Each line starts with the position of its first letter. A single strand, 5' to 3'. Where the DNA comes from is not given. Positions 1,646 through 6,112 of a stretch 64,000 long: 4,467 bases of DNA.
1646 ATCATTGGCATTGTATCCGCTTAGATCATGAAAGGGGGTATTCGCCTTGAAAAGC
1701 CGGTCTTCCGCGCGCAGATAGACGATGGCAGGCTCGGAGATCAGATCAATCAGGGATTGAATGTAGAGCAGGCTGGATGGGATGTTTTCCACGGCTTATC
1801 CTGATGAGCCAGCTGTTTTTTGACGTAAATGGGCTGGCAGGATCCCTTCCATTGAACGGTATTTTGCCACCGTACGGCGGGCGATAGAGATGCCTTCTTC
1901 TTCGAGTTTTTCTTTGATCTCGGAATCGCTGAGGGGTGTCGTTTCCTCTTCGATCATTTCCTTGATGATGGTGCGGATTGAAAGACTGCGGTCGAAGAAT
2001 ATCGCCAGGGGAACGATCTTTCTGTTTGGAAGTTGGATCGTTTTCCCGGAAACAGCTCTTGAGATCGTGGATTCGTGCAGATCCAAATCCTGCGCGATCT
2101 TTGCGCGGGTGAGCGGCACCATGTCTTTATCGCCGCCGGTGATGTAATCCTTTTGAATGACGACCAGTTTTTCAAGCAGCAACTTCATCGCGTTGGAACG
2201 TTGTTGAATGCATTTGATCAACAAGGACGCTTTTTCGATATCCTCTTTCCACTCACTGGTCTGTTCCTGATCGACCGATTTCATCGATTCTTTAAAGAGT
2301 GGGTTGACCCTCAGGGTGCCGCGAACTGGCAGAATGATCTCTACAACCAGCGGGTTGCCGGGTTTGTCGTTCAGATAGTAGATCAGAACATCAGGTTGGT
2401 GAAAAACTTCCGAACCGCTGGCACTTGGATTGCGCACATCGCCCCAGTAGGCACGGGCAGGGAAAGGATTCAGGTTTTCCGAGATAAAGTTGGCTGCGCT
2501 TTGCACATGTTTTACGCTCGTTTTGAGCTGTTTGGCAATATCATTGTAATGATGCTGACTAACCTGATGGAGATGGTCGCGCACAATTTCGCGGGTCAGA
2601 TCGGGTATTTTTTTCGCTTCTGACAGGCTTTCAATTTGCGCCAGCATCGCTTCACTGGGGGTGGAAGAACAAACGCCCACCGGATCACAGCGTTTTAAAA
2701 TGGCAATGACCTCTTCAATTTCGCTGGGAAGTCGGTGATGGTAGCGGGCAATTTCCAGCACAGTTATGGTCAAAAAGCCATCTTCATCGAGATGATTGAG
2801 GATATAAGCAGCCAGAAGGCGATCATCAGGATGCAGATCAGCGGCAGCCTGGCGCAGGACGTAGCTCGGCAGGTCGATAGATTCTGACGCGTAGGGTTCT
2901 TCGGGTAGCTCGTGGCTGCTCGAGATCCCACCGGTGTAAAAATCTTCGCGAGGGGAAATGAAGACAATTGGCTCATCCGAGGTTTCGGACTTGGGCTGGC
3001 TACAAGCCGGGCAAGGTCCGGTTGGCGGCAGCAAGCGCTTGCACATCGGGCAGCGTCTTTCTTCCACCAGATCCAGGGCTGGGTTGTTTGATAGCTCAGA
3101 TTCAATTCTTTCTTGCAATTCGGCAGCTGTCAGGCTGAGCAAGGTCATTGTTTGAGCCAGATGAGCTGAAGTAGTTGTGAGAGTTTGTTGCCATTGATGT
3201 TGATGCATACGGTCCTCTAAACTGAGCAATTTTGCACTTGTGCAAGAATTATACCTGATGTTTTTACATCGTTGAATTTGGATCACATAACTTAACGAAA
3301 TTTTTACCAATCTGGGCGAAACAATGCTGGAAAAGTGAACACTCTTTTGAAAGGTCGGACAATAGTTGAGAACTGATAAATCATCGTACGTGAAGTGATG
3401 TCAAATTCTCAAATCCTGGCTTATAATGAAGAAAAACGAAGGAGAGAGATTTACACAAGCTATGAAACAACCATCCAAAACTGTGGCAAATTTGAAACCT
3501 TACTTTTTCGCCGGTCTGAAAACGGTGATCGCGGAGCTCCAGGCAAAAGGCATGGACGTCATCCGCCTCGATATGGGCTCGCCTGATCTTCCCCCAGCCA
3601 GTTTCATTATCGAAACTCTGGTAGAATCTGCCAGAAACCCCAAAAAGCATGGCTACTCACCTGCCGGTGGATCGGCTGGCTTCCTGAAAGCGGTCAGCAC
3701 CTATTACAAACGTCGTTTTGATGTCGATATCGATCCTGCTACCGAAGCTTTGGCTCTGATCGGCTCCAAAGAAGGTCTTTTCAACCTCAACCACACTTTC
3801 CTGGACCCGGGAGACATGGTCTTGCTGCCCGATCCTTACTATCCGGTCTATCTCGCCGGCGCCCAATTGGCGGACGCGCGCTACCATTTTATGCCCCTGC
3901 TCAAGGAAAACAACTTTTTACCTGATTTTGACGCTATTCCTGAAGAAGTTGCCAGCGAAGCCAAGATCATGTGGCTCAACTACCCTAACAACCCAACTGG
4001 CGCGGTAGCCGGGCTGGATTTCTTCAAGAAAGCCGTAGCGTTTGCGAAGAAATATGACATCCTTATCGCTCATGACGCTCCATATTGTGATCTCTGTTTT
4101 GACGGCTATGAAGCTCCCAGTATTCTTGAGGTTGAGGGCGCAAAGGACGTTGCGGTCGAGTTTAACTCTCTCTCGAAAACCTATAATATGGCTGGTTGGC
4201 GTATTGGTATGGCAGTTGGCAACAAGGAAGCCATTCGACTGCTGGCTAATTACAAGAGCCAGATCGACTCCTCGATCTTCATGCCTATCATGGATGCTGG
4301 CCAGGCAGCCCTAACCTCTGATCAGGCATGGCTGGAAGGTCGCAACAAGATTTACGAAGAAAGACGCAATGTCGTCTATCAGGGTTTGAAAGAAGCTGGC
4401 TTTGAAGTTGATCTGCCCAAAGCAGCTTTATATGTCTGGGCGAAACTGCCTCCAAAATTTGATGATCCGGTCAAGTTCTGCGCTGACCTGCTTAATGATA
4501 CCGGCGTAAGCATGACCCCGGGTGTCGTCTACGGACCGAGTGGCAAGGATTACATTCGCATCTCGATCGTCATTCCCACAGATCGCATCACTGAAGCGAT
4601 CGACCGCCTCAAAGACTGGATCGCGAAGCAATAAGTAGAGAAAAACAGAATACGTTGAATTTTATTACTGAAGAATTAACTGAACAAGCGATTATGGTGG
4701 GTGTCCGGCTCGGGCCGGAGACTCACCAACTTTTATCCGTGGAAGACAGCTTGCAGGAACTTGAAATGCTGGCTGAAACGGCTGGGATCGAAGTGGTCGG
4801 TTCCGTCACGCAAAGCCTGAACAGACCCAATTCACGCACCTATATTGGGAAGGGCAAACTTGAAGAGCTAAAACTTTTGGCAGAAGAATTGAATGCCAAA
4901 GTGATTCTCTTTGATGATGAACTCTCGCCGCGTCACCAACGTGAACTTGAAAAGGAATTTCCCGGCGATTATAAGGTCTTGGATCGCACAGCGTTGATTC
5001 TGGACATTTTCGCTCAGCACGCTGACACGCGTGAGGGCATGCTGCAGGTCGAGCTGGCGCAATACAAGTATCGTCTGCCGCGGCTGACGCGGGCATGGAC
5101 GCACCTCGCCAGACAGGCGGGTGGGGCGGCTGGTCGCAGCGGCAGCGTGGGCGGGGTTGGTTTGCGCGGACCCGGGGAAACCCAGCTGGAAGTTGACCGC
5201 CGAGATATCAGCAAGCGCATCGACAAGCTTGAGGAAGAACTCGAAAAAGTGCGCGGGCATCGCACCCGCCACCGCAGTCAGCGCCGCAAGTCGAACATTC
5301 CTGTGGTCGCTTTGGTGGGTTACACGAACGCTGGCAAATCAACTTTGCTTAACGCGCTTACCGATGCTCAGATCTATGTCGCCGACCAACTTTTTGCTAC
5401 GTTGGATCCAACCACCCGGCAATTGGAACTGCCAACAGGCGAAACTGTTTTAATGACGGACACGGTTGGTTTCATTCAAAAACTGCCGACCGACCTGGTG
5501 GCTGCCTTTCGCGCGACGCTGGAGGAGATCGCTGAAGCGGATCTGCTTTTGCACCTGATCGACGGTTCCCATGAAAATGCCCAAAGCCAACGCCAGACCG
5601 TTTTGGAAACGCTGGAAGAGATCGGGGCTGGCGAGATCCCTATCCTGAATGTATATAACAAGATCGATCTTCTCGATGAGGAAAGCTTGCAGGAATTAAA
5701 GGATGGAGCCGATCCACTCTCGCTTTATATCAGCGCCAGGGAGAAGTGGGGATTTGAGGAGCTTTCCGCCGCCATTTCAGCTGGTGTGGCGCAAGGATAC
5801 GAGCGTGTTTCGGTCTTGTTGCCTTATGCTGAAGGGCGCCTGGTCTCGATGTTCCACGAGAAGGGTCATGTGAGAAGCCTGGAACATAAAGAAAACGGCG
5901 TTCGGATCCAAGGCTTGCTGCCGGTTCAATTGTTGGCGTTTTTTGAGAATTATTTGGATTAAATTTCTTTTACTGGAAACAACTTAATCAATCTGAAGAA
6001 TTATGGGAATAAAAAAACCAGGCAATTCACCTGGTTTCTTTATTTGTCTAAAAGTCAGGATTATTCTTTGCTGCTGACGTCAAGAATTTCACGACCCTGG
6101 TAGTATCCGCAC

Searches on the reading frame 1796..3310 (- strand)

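Call 50: search_protein_families(library=pfam, proteins=[window:1796-3310:-], max_evalue=0.00001)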
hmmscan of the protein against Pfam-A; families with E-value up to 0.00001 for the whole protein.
window:1796-3310:- (504 aa): 3 families
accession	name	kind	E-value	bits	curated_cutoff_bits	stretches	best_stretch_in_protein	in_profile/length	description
PF04552.19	Sigma54_DBD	-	1.3e-32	113.2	22.8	1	353-497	3-159/160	Sigma-54, DNA binding domain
PF04963.19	Sigma54_CBD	-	2.1e-28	99.8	22.9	1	138-289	3-147/185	Sigma-54 factor, core binding domain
PF00309.25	Sigma54_AID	-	3.7e-07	30.3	23.8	1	37-81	2-46/46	Sigma-54 factor, Activator interacting domain (AID)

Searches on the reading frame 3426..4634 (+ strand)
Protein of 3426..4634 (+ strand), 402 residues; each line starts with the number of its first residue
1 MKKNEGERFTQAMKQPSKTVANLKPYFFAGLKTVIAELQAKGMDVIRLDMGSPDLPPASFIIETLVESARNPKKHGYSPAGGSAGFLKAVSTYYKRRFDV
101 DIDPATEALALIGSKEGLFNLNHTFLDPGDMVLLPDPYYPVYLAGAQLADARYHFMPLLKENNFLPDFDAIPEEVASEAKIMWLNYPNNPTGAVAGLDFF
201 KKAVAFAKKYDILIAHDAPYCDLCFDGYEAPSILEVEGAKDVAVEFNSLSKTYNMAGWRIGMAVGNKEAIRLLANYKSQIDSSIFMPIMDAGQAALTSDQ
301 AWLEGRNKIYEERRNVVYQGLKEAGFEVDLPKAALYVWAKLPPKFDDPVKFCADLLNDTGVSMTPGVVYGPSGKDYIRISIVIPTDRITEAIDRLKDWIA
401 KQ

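Call 50: search_protein_families(library=pfam, proteins=[window:3426-4634:+], max_evalue=0.00001)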
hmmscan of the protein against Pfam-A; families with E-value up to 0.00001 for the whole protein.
window:3426-4634:+ (402 aa): 1 family
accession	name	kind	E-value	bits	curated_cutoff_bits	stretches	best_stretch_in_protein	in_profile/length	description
PF00155.27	Aminotran_1_2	-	5.3e-56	190.8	19.7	1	44-395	2-361/361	Aminotransferase class I and II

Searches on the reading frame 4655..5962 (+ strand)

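Call 50: search_protein_families(library=pfam, proteins=[window:4655-5962:+], max_evalue=0.00001)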
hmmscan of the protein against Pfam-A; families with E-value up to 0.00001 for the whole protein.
window:4655-5962:+ (435 aa): 6 families
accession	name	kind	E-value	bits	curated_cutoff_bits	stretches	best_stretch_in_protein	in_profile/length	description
PF13167.11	GTP-bdg_N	-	3.2e-32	111.4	25.4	1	30-120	1-89/89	GTP-binding GTPase N-terminal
PF16360.10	GTP-bdg_M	-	1e-30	106.5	29.5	1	122-210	1-79/79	GTP-binding GTPase Middle Region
PF01926.29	MMR_HSR1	-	1.6e-23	83.4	21.9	1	218-336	2-113/113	50S ribosome-binding GTPase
PF16897.10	MMR_HSR1_Xtn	-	1.2e-06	28.9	35.2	1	328-374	56-100/106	C-terminal region of MMR_HSR1 domain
PF00350.29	Dynamin_N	-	1.5e-06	28.8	27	0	218-254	1-37/168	Dynamin family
PF02421.24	FeoB_N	-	4.8e-06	26.6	27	1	218-338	3-119/156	Ferrous iron transport protein B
